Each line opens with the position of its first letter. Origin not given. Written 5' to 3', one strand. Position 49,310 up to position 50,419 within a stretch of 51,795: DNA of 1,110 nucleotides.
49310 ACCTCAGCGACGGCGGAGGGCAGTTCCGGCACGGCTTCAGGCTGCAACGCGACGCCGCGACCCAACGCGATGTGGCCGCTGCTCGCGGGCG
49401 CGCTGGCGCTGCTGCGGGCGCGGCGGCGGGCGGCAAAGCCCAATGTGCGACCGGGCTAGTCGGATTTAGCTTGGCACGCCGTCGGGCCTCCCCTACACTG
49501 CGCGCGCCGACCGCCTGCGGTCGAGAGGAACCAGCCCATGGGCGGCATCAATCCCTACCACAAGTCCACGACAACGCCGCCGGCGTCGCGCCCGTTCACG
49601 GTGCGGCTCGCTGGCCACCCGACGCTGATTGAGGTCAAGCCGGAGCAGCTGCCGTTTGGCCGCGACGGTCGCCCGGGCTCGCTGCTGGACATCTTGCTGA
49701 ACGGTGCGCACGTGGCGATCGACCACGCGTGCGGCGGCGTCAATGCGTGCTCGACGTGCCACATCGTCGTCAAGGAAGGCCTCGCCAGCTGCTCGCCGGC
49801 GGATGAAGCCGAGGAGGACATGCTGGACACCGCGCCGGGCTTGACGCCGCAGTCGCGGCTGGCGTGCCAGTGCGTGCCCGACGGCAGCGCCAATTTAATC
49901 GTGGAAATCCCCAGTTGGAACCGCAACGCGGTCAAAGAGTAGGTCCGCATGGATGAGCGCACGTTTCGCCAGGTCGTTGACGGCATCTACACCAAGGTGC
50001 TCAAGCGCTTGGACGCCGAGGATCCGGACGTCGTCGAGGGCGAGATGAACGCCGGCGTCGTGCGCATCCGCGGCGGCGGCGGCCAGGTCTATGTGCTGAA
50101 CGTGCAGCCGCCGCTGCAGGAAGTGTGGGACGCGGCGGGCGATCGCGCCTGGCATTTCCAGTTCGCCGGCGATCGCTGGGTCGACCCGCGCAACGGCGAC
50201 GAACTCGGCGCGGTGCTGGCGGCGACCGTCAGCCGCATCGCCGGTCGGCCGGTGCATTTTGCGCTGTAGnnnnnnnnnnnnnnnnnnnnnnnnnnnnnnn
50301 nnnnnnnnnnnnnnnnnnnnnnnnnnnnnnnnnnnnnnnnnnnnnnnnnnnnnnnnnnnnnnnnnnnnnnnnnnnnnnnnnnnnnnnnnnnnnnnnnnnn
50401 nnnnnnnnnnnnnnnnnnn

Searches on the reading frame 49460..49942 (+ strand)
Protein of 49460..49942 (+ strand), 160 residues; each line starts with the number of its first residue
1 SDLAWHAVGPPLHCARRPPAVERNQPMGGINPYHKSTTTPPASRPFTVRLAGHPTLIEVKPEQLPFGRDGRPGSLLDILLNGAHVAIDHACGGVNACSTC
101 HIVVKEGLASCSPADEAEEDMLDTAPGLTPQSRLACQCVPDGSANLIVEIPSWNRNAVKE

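Call 29: search_protein_families(library=pfam, proteins=[window:49460-49942:+], max_evalue=0.0001)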
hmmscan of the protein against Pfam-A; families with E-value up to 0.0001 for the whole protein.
window:49460-49942:+ (160 aa): 1 family
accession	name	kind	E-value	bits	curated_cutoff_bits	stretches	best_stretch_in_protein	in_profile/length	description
PF00111.32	Fer2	-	9.1e-10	38.8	21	1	73-140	16-76/77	2Fe-2S iron-sulfur cluster binding domain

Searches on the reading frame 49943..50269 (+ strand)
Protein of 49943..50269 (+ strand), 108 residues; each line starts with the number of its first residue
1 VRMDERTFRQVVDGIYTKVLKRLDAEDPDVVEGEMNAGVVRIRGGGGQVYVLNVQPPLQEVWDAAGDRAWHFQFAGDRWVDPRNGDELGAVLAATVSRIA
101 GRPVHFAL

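Call 29: search_protein_families(library=pfam, proteins=[window:49943-50269:+], max_evalue=0.0001)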
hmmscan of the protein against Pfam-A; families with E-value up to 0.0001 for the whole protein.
window:49943-50269:+ (108 aa): 1 family
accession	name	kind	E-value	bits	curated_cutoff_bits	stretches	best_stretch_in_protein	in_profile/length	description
PF01491.21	Frataxin_Cyay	-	5.8e-16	59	21.3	1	3-103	1-106/107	Frataxin-like domain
